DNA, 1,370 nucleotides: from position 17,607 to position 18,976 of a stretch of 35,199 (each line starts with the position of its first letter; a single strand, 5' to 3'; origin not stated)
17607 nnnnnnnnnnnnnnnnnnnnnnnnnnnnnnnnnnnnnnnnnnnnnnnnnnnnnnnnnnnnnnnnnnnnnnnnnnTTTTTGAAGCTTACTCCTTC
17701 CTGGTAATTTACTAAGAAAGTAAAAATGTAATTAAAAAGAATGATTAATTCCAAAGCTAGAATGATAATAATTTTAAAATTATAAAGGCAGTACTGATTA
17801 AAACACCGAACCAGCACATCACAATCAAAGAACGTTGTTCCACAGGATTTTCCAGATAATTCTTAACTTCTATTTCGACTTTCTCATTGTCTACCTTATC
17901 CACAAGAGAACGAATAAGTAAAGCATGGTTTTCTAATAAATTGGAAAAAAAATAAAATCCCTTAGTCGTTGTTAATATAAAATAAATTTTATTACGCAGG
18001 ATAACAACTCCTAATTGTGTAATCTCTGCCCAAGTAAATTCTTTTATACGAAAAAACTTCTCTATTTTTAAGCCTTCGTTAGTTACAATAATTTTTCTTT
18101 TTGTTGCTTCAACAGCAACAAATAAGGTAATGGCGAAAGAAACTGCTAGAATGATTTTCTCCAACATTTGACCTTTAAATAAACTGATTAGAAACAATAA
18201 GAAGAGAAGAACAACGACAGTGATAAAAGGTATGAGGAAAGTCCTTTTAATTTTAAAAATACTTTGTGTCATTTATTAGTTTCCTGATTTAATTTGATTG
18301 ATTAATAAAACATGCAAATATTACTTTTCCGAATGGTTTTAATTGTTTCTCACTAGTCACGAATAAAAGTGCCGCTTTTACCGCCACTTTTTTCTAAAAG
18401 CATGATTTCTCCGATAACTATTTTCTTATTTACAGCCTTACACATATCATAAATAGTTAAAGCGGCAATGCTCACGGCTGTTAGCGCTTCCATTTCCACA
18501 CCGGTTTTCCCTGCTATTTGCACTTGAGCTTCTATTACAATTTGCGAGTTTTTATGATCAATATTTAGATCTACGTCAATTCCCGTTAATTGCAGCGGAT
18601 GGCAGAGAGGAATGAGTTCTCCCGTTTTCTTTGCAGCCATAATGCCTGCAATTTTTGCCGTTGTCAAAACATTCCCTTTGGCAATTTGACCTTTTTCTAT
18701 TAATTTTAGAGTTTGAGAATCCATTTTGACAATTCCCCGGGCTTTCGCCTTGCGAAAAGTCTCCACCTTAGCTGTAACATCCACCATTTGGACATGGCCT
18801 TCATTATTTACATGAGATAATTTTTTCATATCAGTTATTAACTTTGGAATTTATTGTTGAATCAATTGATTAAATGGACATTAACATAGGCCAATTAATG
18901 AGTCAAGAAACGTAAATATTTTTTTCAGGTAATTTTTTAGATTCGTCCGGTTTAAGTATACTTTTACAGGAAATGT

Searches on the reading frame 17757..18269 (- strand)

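Call 73: search_protein_families(library=pfam, proteins=[window:17757-18269:-], max_evalue=0.01)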
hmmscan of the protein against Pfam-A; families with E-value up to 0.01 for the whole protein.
window:17757-18269:- (170 aa): 1 family
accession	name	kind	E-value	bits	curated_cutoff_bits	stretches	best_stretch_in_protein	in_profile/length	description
PF20226.3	DUF6585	-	1.6e-05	24.8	27.7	1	8-121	26-140/249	Family of unknown function (DUF6585)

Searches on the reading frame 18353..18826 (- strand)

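Call 73: search_protein_families(library=pfam, proteins=[window:18353-18826:-], max_evalue=0.01)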
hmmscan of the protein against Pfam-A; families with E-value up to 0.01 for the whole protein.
window:18353-18826:- (157 aa): 1 family
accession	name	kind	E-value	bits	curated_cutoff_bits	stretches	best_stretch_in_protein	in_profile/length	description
PF01967.27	MoaC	-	2.6e-57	193.1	27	1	14-149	1-136/136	MoaC family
